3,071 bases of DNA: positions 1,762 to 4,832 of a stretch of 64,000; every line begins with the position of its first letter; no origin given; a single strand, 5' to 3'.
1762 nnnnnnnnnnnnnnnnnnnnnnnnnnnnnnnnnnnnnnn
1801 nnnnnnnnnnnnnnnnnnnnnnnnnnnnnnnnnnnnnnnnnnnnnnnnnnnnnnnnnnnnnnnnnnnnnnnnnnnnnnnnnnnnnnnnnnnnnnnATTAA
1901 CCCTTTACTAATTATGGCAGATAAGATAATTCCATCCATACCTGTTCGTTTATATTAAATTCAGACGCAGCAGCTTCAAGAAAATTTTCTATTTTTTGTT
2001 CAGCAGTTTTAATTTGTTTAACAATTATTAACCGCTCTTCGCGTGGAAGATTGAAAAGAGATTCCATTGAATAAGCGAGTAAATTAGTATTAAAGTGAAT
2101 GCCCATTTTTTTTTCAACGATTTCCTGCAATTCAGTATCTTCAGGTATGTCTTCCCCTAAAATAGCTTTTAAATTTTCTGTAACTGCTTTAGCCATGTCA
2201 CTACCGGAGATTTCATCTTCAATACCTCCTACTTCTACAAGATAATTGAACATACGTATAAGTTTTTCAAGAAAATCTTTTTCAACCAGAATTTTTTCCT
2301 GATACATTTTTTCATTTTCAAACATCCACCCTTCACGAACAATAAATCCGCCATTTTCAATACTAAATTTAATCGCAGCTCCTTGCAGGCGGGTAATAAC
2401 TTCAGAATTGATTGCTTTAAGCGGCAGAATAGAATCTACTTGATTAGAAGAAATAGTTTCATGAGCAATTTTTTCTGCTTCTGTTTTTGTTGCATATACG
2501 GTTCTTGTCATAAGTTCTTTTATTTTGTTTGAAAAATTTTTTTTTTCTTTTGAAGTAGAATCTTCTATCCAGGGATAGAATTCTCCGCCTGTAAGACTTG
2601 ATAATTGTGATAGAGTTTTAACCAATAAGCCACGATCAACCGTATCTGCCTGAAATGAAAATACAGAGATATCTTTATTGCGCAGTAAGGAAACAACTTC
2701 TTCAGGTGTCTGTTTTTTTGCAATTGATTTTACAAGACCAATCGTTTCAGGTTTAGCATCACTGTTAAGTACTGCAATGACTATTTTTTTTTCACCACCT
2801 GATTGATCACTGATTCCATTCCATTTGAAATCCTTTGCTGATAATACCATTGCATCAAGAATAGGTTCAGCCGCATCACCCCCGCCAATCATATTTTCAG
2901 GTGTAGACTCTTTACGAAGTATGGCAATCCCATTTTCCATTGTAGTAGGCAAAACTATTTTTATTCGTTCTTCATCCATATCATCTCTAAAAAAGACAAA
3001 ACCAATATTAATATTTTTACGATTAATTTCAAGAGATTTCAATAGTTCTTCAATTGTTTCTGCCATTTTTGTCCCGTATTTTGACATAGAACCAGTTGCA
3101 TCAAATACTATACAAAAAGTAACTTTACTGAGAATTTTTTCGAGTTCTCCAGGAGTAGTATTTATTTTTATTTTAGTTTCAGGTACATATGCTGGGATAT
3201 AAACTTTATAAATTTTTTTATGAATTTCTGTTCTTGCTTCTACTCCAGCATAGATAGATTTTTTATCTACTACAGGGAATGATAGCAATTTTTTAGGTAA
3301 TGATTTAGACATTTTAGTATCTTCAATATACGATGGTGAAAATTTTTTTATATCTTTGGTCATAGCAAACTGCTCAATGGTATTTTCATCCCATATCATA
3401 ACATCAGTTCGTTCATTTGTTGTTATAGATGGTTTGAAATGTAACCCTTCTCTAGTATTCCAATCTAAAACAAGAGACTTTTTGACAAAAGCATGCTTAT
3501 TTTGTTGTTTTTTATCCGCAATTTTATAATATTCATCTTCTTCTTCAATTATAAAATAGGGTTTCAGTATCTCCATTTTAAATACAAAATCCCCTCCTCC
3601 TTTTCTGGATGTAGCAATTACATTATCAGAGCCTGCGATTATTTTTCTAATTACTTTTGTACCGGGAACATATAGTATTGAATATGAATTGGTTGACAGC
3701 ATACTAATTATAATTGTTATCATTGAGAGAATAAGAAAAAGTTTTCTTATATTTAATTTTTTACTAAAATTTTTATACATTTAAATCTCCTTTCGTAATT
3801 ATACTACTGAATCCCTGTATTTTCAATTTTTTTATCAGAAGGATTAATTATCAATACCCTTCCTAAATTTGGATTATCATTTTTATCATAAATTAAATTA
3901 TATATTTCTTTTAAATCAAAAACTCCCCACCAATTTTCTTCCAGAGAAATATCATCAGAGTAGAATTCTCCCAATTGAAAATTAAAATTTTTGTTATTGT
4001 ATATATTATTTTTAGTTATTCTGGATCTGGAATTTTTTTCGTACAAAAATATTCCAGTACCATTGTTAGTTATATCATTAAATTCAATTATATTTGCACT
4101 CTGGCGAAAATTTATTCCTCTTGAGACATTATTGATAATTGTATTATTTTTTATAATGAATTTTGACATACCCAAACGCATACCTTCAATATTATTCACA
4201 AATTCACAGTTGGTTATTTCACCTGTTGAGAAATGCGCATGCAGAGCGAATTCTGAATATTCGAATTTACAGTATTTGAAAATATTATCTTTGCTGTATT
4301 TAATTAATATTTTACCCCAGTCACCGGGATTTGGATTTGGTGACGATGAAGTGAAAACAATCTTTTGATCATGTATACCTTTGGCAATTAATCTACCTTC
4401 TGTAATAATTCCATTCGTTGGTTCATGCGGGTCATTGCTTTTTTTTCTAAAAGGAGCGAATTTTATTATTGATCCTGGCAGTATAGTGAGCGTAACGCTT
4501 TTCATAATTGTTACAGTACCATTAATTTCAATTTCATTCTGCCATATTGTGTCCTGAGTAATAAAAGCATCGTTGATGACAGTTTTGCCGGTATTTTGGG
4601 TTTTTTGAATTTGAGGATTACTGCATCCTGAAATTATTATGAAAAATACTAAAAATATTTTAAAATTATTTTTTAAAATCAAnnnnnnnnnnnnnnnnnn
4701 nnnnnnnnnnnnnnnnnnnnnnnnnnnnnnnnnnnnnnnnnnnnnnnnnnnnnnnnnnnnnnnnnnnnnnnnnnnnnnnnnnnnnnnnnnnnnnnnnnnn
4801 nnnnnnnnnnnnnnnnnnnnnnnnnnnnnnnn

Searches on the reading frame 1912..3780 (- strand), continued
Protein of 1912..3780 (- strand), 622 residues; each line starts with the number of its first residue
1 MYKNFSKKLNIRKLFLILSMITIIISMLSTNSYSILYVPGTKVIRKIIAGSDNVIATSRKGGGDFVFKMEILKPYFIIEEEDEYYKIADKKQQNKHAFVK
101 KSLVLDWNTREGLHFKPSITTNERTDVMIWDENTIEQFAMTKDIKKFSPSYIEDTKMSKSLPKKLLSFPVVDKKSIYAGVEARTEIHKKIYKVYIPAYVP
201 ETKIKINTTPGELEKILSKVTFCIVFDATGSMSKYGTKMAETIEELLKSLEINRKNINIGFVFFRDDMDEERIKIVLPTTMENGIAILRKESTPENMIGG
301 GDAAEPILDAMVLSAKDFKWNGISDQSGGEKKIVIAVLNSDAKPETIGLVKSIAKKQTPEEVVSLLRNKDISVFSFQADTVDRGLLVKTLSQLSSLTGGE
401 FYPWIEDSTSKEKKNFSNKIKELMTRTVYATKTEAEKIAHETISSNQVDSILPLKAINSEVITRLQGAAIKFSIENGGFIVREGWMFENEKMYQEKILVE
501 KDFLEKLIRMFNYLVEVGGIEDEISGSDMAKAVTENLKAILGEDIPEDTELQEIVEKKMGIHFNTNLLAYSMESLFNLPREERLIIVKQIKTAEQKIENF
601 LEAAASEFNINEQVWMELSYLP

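Call 49: search_protein_families(library=padloc, proteins=[window:1912-3780:-, L001:2150-4408:+, L006:10507-11973:+, L002:13968-16169:+, L002:16173-17516:-, L002:17513-18829:-, L002:18808-19737:-], max_evalue=0.01)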
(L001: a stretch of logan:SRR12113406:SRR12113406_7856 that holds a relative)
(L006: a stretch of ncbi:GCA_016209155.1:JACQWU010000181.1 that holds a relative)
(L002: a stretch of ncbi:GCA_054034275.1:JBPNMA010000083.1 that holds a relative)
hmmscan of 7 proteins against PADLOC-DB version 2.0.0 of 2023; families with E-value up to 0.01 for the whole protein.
window:1912-3780:- (622 aa): 0 families

L001:2150-4408:+ (753 aa): 8 families
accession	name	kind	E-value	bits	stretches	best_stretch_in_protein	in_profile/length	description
PDLC04135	mad3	-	3e-25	87.6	2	127-240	217-339/374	mads_3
PDLC04140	mad8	-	2.3e-09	35.2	1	27-227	17-234/314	mads_8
PDLC04213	HEC-02A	-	1.6e-07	29.2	1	189-244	235-290/337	-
PDLC04164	AriA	-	3.3e-05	21.6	1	36-229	26-236/253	-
PDLC04146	HEC-02B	-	0.0017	15.4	0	189-252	242-304/344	-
PDLC02980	AriA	-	0.0028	15.7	1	162-231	232-304/304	-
PDLC01991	CARF_m8--CARF_LolE_TM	-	0.0049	13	1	631-748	439-547/810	-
PDLC00269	PtuA1|PtuA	-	0.0097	13.2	0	9-59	6-54/446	AAA ATPase domain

L006:10507-11973:+ (488 aa): 0 families

L002:13968-16169:+ (733 aa): 0 families

L002:16173-17516:- (447 aa): 0 families

L002:17513-18829:- (438 aa): 0 families

L002:18808-19737:- (309 aa): 0 families

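Call 51: fold_search(model_id=the predicted structure, library=pdb)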
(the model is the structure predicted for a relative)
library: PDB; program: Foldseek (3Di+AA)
matches with E <= 10: 1041; with E <= 0.001: 269
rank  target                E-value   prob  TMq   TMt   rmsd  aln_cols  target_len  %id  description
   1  3eh2_B                1.6e-07  1.00  0.24  0.21  31.5       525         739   11  Crystal structure of the human COPII-coat protein Sec24c (released 2008-10-21)
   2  5e6s_B                1.9e-07  1.00  0.24  0.31  15.6       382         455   11  Structures of leukocyte integrin aLB2: The aI domain, the headpiece, and the pocket for the internal ligand (released 2016-03-02)
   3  5e6u_B                2.7e-07  1.00  0.23  0.31  14.8       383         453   12  Structures of leukocyte integrin aLb2: The aI domain, the headpiece, and the pocket for the internal ligand (released 2016-04-06)
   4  9c4f_I                2.8e-07  1.00  0.22  0.60   5.1       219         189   19  Infectious B19V capsid (released 2024-10-16)
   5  4neh_B                3.5e-07  1.00  0.24  0.23   9.1       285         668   13  An internal ligand-bound, metastable state of a leukocyte integrin, aXb2 (released 2014-01-15)
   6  6djp_B                5.2e-07  1.00  0.25  0.40  10.8       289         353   12  Integrin alpha-v beta-8 in complex with the Fabs 8B8 and 68 (released 2018-07-25)
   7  6m48_B                5.8e-07  1.00  0.24  0.19  15.1       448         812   11  Crystal structure of pilus adhesin, SpaC from Lactobacillus rhamnosus GG - P21212 form (released 2020-07-29)
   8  2vc2_B                7.2e-07  1.00  0.23  0.30  12.4       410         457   12  Re-refinement of Integrin AlphaIIbBeta3 Headpiece Bound to Antagonist L-739758 (released 2008-09-02)
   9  9t5z_B                7.6e-07  1.00  0.25  0.41   8.2       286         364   15  Cryo-EM structure of alphaM/beta2:MEM148-Fab headpiece complex (without alphaM I-domain) (released 2026-03-25)
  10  3ze2_D                7.6e-07  1.00  0.22  0.35  14.3       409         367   12  Integrin alphaIIB beta3 headpiece and RGD peptide complex (released 2013-06-05)
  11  4g1e_B                7.6e-07  1.00  0.23  0.20  18.1       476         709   10  Crystal structure of integrin alpha V beta 3 with coil-coiled tag. (released 2012-12-12)
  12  6om1_F                8.1e-07  1.00  0.24  0.43   9.1       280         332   10  Crystal structure of an atypical integrin (released 2019-12-11)
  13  8xfo_B                8.1e-07  1.00  0.23  0.30  12.8       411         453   12  Cryo-EM structure of integrin ITGAV, ITGB3 and CYCLO (RGDFK) complex, conformation 2 (released 2024-12-18)
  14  6fpy_B                8.1e-07  1.00  0.20  0.21  31.6       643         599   11  Inter-alpha-inhibitor heavy chain 1, wild type (released 2019-02-27)
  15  2vdl_B                8.5e-07  1.00  0.23  0.30  12.2       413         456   12  Re-refinement of Integrin AlphaIIbBeta3 Headpiece (released 2008-09-02)
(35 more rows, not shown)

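Call 60: search_solved_structures(query=L002:16173-17516:-, max_evalue=1)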
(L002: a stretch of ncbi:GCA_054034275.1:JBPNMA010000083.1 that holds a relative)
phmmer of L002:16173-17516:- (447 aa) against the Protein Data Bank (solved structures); distinct sequences matched with E-value up to 1: 0.

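Call 61: search_solved_structures(query=L002:17513-18829:-, max_evalue=1)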
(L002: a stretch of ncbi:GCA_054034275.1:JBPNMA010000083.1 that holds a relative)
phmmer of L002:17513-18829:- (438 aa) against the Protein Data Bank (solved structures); distinct sequences matched with E-value up to 1: 0.

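Call 62: search_solved_structures(query=L006:10507-11973:+, max_evalue=1)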
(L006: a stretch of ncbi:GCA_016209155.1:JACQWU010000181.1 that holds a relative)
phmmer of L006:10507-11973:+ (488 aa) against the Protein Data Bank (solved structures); distinct sequences matched with E-value up to 1: 1.
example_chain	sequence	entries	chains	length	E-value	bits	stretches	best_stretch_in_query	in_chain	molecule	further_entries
8j5l_A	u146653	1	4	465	0.81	11.6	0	44-82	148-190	Beta-glucosidase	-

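Call 63: search_dna_similar(query=window:1912-3780:-, collection=plasmids, mode=protein, max_rows=15)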
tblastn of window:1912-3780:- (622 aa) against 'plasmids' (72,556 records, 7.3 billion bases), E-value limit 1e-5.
No match.

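Call 64: search_protein_families(library=ncbifam, proteins=[L026:9878-11779:+, L026:11812-14013:+, L026:14757-17057:+, L026:17044-18537:+, L026:18568-19938:+, L006:10507-11973:+, L002:18808-19737:-, L026:7938-9797:+], max_evalue=0.001)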
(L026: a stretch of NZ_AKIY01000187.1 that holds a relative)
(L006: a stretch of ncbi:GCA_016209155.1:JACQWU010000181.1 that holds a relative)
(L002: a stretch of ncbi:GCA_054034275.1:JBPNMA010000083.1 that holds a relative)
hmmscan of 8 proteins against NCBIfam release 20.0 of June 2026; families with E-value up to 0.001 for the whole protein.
L026:9878-11779:+ (633 aa): 0 families

L026:11812-14013:+ (733 aa): 190 families (the best 25 are shown)
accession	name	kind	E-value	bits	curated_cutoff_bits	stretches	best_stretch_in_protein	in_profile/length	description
NF007826.0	PRK10535.1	equivalog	1.3e-52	179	966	1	35-270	3-231/648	macrolide ABC transporter ATP-binding protein/permease MacB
TIGR03608.1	L_ocin_972_ABC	subfamily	6.2e-44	149.9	254.85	1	39-248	1-198/206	putative bacteriocin export ABC transporter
TIGR02211.1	LolD_lipo_ex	equivalog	1.8e-42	145.4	307.75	1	37-261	2-220/221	lipoprotein-releasing ABC transporter ATP-binding protein LolD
TIGR02673.1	FtsE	equivalog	2.6e-42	144.9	264.85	1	37-250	2-203/214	cell division ATP-binding protein FtsE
NF038007.1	ABC_ATP_DarD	equivalog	3.3e-40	137.9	375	1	37-244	2-201/218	darobactin export ABC transporter ATP-binding protein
TIGR02982.1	heterocyst_DevA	subfamily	1.2e-39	136.2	295.8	1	36-259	1-218/220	ABC exporter ATP-binding subunit, DevA family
NF040933.2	ABC_arch_GlcV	equivalog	2.5e-34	118.7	450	1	38-244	4-202/357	glucose ABC transporter ATP-binding protein GlcV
NF008639.0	PRK11629.1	equivalog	8.7e-34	116.9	360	1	36-261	6-225/234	lipoprotein-releasing ABC transporter ATP-binding protein LolD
NF006987.0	PRK09452.1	equivalog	2.3e-32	112.2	482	1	32-244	13-208/378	spermidine/putrescine ABC transporter ATP-binding protein PotA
NF008653.0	PRK11650.1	subfamily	9.6e-32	110.4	432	1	35-245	2-196/357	sn-glycerol-3-phosphate ABC transporter ATP-binding protein UgpC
NF007879.0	PRK10584.1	equivalog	1e-31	110.4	336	1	35-262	5-226/228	putative ABC transporter ATP-binding protein YbbA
NF007027.0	PRK09493.1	equivalog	2.2e-31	109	379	1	40-248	5-200/240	glutamine ABC transporter ATP-binding protein GlnQ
TIGR02315.1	ABC_phnC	equivalog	2.4e-31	109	266.1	1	37-243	2-205/243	phosphonate ABC transporter ATP-binding protein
TIGR00968.1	3a0106s01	subfamily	8.8e-30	104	342.75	1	41-244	5-191/237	sulfate ABC transporter ATP-binding protein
TIGR02857.1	CydD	equivalog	1.1e-29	103.8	435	1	36-246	321-519/529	thiol reductant ABC exporter subunit CydD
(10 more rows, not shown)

L026:14757-17057:+ (766 aa): 0 families

L026:17044-18537:+ (497 aa): 0 families

L026:18568-19938:+ (456 aa): 1 family
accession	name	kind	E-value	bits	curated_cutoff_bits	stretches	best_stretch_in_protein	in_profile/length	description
NF037973.1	metallo_SslE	exception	7.8e-05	20.2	3000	1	283-442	50-208/1519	lipoprotein metalloprotease SslE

L006:10507-11973:+ (488 aa): 0 families

L002:18808-19737:- (309 aa): 18 families
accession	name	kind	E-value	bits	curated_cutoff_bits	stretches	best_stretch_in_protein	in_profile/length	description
TIGR01730.1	RND_mfp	subfamily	2.9e-42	144.8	94.9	1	46-295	9-244/322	efflux RND transporter periplasmic adaptor subunit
NF033138.2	RND-peri-MexC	equivalog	1.1e-27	97.2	625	1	12-295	11-293/375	MexC family multidrug efflux RND transporter periplasmic adaptor subunit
NF008589.1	PRK11556.1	equivalog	8.6e-21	74.3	391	1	48-217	69-238/392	MdtA/MuxA family multidrug efflux RND transporter periplasmic adaptor subunit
NF033834.1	RND_adapt_MexA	exception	7.4e-20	71.4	750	1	41-292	40-279/373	multidrug efflux RND transporter periplasmic adaptor subunit MexA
NF011604.1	PRK15030.1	equivalog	5.4e-19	68.5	765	1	43-292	44-294/397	multidrug efflux RND transporter periplasmic adaptor subunit AcrA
NF045904.1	RND-peri-MexE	equivalog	9.4e-19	67.5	714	1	24-289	22-285/390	multidrug efflux RND transporter periplasmic adaptor subunit MexE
NF007132.1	PRK09578.1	equivalog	4.7e-18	65.1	512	1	46-293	48-296/396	MexX/AxyX family multidrug efflux RND transporter periplasmic adaptor subunit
TIGR00999.1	8a0102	subfamily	6.3e-15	55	319.3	1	82-298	1-204/271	CzcB/NccB family metal efflux transporter periplasmic adaptor subunit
NF007362.0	PRK09859.1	equivalog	1.6e-13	50.6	738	1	51-294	49-292/385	multidrug transporter subunit MdtE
NF007850.1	PRK10559.1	equivalog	9.8e-12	44.6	400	1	70-199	47-175/303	p-hydroxybenzoic acid efflux pump subunit AaeA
NF000272.2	OqxA_adapt_sub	exception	6.5e-11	41.8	835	1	19-196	18-200/391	multidrug efflux RND transporter periplasmic adaptor subunit OqxA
NF007785.0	PRK10476.1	equivalog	1.1e-10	40.8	376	1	11-149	9-131/347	multidrug transporter subunit MdtN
TIGR00998.1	8a0101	subfamily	8.2e-10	38.1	390.8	1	65-128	44-104/334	EmrA/EmrK family multidrug efflux transporter periplasmic adaptor subunit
TIGR01843.1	type_I_hlyD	subfamily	3.1e-07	29.7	208.65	1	71-157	51-130/422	HlyD family type I secretion periplasmic adaptor subunit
NF002939.0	PRK03598.1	equivalog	3.6e-07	29.7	393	0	74-128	55-109/332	secretion protein HlyD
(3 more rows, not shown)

L026:7938-9797:+ (619 aa): 0 families

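Call 85: search_protein_representatives(alignment_id=A1)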
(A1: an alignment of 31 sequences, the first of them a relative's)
Query: 31 sequences, 614 profile positions. Proteins with E-value up to 0.001 (for the whole library): 3786; up to 1e-10: 356; up to 1e-30: 81. The best 150 are listed.
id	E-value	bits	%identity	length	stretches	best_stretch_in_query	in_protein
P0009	2.7e-263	891.6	-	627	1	3-614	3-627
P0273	5.5e-232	788.2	-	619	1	11-614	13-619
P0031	4.2e-231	785.3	-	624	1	4-614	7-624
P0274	4.3e-231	785.2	-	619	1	10-614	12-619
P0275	1.9e-223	760.0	-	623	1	11-614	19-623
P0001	1.4e-221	753.8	-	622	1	9-614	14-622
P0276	4.3e-208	709.3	-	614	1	9-614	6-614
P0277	3.5e-205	699.6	-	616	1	26-614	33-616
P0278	4.0e-200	682.9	-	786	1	36-614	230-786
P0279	2.3e-196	670.5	-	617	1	8-614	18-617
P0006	7.1e-196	668.9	-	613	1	14-614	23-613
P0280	1.1e-193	661.7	-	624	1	7-614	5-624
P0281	7.3e-191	652.4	-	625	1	24-614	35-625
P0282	2.6e-184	630.7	-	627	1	3-614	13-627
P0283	3.6e-175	600.5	-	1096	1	19-614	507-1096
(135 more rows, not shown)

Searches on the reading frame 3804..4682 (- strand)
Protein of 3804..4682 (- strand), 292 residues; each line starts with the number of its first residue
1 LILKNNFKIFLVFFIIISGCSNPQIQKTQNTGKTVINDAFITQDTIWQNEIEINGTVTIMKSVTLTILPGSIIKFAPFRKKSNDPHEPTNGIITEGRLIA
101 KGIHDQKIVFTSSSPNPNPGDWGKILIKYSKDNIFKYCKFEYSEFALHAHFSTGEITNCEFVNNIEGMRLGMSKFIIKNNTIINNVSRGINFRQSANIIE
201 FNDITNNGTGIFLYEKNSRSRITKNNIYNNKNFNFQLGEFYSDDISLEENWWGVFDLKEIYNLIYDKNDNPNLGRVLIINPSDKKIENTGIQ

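Call 6: search_protein_families(library=pfam, proteins=[window:3804-4682:-], max_evalue=0.01)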
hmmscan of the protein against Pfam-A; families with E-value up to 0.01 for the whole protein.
window:3804-4682:- (292 aa): 2 families
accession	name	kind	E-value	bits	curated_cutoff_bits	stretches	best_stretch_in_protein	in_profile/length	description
PF05048.19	NosD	-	2.1e-14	53.9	23.6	1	121-232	37-150/212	Periplasmic copper-binding protein (NosD)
PF13229.12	Beta_helix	-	3.2e-10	40.3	25.9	1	125-232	3-115/158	Right handed beta helix region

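Call 22: search_protein_families(library=ncbifam, proteins=[window:3804-4682:-], max_evalue=0.01)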
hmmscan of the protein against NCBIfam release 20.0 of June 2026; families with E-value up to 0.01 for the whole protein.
window:3804-4682:- (292 aa): 2 families
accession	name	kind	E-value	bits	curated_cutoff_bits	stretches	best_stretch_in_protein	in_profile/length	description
TIGR03804.1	para_beta_helix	repeat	0.00051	19.7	19.45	0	189-232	1-44/44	parallel beta-helix repeat protein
TIGR04247.1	NosD_copper_fam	subfamily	0.0019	16.9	300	1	125-231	152-263/377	nitrous oxide reductase family maturation protein NosD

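Call 49: search_protein_families(library=padloc, proteins=[window:3804-4682:-], max_evalue=0.01)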
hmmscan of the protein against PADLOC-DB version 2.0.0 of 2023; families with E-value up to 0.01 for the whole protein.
window:3804-4682:- (292 aa): 0 families
